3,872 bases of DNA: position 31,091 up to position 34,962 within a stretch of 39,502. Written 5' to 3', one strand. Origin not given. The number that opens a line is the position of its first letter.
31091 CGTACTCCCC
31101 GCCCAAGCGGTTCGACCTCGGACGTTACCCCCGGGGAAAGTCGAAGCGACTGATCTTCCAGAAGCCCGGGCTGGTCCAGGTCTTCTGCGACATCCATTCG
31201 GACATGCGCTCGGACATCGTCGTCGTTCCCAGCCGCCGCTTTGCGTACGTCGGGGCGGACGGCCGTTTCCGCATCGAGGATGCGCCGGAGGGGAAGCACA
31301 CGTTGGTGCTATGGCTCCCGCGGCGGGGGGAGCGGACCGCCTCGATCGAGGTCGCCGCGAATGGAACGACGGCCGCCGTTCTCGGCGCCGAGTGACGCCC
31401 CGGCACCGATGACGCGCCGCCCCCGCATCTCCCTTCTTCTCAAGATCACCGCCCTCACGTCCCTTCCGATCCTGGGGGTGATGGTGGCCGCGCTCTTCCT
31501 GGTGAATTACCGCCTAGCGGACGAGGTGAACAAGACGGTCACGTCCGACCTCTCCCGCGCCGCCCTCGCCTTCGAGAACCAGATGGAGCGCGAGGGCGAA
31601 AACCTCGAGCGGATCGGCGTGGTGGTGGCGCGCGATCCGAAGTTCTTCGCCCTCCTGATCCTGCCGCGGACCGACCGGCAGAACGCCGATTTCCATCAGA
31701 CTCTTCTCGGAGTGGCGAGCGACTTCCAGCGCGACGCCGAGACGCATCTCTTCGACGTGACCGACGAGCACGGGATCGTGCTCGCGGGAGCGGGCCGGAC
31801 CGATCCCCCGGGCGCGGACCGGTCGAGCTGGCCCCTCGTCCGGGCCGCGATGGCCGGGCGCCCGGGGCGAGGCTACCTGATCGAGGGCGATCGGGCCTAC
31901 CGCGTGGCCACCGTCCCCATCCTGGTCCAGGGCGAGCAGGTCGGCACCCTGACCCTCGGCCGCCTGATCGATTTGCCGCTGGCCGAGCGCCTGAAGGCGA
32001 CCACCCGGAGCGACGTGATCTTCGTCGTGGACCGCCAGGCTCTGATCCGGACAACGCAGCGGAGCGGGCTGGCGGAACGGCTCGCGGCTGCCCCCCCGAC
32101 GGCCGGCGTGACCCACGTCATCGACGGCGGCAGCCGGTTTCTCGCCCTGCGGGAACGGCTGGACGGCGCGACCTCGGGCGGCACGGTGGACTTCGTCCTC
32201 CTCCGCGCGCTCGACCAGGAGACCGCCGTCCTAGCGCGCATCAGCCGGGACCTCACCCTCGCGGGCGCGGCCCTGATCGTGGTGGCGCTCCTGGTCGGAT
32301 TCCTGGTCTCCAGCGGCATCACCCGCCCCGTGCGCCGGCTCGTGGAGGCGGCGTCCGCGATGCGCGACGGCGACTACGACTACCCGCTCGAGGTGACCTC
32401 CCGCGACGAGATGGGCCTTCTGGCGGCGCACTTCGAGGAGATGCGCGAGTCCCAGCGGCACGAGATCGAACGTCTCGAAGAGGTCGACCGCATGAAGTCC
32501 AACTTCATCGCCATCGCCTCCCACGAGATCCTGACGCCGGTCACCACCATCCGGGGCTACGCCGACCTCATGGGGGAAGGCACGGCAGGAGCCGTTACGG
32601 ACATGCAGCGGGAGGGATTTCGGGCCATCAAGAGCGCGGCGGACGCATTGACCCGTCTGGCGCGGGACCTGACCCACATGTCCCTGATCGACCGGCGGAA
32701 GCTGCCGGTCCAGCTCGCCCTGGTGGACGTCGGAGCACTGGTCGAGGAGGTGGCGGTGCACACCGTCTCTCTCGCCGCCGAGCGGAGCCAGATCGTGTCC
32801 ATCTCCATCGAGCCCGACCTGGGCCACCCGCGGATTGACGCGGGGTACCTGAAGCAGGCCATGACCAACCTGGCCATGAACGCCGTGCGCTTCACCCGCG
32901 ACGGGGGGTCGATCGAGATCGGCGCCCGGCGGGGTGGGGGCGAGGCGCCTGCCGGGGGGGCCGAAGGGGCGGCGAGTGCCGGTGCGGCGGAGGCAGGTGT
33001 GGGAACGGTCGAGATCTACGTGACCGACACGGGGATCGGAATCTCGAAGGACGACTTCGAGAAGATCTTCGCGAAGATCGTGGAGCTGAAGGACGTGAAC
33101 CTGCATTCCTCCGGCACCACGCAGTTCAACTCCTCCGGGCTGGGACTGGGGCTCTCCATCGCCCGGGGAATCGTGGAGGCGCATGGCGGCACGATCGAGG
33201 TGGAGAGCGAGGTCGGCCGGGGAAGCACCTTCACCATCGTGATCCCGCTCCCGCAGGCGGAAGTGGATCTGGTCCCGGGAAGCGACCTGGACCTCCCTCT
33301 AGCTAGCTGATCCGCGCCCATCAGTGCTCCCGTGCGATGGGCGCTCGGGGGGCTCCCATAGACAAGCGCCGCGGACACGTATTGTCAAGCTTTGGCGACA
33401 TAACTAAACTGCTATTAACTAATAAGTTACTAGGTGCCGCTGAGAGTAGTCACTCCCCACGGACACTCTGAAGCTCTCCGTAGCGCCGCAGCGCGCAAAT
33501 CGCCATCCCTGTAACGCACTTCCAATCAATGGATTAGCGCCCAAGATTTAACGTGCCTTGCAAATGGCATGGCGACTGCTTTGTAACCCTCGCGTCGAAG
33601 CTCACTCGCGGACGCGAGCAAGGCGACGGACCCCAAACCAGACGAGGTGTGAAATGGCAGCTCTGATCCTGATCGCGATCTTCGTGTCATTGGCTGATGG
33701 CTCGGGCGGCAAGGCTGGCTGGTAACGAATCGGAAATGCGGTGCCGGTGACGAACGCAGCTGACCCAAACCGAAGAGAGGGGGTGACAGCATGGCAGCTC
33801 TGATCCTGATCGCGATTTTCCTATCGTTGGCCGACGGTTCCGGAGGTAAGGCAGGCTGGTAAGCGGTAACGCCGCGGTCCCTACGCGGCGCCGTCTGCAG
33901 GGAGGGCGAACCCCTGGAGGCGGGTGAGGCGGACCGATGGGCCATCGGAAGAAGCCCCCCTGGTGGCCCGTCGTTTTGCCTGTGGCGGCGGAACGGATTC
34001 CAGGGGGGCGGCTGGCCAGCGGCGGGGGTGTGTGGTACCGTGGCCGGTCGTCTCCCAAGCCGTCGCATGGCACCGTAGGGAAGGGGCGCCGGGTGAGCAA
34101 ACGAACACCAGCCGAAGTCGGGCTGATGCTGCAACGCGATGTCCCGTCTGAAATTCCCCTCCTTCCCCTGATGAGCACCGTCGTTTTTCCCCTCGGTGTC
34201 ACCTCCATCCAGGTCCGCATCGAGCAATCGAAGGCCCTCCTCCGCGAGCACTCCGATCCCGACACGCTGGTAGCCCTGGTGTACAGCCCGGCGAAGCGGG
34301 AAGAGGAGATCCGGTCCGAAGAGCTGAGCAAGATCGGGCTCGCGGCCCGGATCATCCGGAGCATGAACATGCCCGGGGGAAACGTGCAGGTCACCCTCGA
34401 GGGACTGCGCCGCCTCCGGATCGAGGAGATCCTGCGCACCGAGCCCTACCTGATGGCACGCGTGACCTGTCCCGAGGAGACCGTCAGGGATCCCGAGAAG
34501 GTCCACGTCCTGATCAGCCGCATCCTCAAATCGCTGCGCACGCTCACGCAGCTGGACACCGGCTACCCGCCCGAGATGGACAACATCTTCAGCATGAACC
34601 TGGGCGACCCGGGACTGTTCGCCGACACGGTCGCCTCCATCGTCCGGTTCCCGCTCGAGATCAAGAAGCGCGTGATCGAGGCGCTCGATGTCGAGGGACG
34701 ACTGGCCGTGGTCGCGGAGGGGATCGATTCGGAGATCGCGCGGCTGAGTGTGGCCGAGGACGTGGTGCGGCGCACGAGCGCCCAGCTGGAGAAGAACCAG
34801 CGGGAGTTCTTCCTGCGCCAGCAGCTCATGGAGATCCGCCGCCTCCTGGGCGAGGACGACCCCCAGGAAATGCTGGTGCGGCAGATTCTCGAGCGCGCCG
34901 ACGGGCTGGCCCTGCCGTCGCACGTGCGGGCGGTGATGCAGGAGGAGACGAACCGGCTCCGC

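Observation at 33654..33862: Two tandem 23-codon hydrophobic sORFs that differ almost only at synonymous sites, upstream of lon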

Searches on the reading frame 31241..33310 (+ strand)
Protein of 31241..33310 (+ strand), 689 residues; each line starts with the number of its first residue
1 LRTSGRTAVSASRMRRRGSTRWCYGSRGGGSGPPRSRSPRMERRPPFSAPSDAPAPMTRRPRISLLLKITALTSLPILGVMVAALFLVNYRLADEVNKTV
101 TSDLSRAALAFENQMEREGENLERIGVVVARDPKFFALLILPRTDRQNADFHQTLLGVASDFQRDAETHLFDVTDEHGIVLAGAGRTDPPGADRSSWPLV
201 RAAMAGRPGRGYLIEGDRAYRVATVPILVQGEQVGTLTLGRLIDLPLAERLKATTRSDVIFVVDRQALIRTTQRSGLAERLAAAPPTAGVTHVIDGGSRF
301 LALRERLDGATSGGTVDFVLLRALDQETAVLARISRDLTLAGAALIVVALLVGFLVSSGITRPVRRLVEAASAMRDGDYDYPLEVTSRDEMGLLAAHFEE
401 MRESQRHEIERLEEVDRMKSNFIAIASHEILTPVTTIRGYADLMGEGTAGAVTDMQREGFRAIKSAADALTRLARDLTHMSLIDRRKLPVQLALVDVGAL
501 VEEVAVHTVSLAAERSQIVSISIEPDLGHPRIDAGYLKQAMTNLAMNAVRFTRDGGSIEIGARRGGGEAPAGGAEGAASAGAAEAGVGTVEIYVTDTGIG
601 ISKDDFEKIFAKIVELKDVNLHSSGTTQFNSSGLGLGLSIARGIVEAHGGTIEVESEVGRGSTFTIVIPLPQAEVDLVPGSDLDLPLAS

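Call 9: search_protein_families(library=pfam, proteins=[window:31241-33310:+])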
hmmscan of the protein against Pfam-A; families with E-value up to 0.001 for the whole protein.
window:31241-33310:+ (689 aa): 4 families
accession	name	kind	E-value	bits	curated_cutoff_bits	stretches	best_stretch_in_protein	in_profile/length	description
PF02518.31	HATPase_c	-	4.6e-22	79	26.4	1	534-671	3-110/111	Histidine kinase-, DNA gyrase B-, and HSP90-like ATPase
PF00672.30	HAMP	-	1.6e-15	57.6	25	1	356-404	2-50/53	HAMP domain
PF00512.31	HisKA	-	1.7e-11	44.4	26.9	1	418-484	1-64/66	His Kinase A (phospho-acceptor) domain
PF14827.12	dCache_3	-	6.9e-06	26.2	25.7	1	103-274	7-173/239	Double sensory domain of two-component sensor kinase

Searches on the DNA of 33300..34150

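Call 28: search_rna_families(source=window, start=33300, end=34150, threshold=evalue, max_evalue=10, show_alignments=2)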
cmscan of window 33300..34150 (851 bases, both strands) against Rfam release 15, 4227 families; matches with E-value up to 10: 4.
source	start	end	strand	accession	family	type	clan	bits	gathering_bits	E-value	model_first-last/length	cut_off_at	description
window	33976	34051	+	RF02506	Atu_Ti1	Gene; sRNA;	-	20.9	55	1.1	1-92/92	no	Rhizobiales sRNA Atu_Ti1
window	33953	34058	+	RF02500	Atu_C6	Gene; sRNA;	-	17.4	60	7.3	1-113/113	no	EcpR1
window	33846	33913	+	RF04203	MIR1144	Gene; miRNA;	-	15.1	90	5.4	1-197/197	no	MIR1144 microRNA precursor family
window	33878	33903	-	RF02926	DUF2693-FD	Gene; sRNA;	-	14.2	44.5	7.5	1-49/49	no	DUF2693-FD RNA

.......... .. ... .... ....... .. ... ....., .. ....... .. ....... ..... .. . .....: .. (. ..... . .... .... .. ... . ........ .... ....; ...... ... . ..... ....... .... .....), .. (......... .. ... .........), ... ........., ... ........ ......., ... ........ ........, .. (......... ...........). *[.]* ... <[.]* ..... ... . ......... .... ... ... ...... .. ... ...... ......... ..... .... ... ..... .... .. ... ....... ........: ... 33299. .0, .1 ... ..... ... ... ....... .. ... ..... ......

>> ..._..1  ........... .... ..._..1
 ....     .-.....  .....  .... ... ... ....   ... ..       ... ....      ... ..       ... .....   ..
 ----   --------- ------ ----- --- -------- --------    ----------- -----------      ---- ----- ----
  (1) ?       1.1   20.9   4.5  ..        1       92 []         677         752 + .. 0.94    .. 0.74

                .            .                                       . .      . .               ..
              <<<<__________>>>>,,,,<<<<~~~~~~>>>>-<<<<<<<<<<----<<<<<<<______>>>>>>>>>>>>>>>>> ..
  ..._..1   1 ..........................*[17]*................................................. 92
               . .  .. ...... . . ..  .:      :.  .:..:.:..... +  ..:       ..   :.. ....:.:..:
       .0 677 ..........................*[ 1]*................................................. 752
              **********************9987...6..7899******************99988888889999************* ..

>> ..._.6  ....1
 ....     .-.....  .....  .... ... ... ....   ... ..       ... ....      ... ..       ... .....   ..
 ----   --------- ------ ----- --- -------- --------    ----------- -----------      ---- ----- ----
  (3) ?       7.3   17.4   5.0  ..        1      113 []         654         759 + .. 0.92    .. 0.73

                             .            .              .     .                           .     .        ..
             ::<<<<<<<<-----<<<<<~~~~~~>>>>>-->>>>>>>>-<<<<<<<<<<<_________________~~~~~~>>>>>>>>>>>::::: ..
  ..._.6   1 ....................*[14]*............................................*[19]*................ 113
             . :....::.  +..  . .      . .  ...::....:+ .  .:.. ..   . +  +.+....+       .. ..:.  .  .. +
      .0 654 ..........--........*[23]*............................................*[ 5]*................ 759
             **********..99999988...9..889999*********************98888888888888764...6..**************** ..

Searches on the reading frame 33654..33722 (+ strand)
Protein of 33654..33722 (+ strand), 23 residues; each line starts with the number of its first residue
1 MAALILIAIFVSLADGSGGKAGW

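Call 40: search_protein_families(library=ncbifam, proteins=[window:33654-33722:+], max_evalue=10)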
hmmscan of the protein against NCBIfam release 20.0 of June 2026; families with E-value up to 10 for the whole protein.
seq(23 aa): 0 families

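Call 41: search_protein_families(library=pfam, proteins=[window:33654-33722:+], max_evalue=10)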
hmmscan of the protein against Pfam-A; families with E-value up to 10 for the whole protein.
seq(23 aa): 0 families

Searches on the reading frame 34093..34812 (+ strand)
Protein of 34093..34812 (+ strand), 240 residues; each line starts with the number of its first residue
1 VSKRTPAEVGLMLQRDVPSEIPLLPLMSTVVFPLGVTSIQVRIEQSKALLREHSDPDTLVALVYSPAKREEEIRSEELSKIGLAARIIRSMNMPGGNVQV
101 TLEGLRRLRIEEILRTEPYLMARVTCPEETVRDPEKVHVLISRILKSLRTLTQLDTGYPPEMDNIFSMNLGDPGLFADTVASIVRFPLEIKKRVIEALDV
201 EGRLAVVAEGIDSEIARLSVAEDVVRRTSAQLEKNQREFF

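Call 67: search_solved_structures(query=window:34093-34812:+, max_evalue=0.00001, show_alignments=0)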
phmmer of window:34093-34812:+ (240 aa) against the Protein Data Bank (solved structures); distinct sequences matched with E-value up to 0.00001: 14.
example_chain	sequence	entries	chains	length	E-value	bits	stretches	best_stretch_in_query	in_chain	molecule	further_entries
3ljc_A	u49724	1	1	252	6.1e-24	88.6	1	15-240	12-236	ATP-dependent protease La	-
6u5z_A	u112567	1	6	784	8.7e-23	84.8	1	16-240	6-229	Lon protease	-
7p6u_A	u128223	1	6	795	8.2e-20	75.1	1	19-240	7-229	Lon protease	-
7cra_A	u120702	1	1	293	2.5e-17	67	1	20-240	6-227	Lon protease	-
7ypj_A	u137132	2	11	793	1.6e-16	64.3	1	20-240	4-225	Lon protease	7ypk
7fd4_B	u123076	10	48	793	1.6e-16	64.3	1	20-240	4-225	Lon protease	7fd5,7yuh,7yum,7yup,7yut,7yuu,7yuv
7fid_B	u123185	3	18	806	1.7e-16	64.3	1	20-240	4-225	Lon protease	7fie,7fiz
7yph_A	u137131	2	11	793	6.3e-16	62.4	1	20-239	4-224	Lon protease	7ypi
8k3y_A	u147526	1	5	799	6.5e-16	62.4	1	20-239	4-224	Lon protease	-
6wqh_A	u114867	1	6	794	1.2e-15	61.5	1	20-240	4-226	Lon protease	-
9jwa_B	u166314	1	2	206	1e-13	55.2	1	21-220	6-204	Lon protease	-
7cr9_A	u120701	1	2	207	2.8e-13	53.8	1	20-214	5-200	Lon protease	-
3m65_A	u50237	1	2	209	1.1e-12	51.8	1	16-217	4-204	ATP-dependent protease La 1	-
2ane_A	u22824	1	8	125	1.2e-09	41.9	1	15-115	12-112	ATP-dependent protease La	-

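Call 68: search_solved_structures(query=window:34093-34812:+, max_evalue=1e-20, show_alignments=2)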
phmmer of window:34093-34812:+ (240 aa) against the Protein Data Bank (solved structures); distinct sequences matched with E-value up to 1e-20: 2.
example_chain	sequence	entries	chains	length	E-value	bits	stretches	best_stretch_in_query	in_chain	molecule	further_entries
3ljc_A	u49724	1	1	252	6.1e-24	88.6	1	15-240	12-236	ATP-dependent protease La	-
6u5z_A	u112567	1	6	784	8.7e-23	84.8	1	16-240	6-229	Lon protease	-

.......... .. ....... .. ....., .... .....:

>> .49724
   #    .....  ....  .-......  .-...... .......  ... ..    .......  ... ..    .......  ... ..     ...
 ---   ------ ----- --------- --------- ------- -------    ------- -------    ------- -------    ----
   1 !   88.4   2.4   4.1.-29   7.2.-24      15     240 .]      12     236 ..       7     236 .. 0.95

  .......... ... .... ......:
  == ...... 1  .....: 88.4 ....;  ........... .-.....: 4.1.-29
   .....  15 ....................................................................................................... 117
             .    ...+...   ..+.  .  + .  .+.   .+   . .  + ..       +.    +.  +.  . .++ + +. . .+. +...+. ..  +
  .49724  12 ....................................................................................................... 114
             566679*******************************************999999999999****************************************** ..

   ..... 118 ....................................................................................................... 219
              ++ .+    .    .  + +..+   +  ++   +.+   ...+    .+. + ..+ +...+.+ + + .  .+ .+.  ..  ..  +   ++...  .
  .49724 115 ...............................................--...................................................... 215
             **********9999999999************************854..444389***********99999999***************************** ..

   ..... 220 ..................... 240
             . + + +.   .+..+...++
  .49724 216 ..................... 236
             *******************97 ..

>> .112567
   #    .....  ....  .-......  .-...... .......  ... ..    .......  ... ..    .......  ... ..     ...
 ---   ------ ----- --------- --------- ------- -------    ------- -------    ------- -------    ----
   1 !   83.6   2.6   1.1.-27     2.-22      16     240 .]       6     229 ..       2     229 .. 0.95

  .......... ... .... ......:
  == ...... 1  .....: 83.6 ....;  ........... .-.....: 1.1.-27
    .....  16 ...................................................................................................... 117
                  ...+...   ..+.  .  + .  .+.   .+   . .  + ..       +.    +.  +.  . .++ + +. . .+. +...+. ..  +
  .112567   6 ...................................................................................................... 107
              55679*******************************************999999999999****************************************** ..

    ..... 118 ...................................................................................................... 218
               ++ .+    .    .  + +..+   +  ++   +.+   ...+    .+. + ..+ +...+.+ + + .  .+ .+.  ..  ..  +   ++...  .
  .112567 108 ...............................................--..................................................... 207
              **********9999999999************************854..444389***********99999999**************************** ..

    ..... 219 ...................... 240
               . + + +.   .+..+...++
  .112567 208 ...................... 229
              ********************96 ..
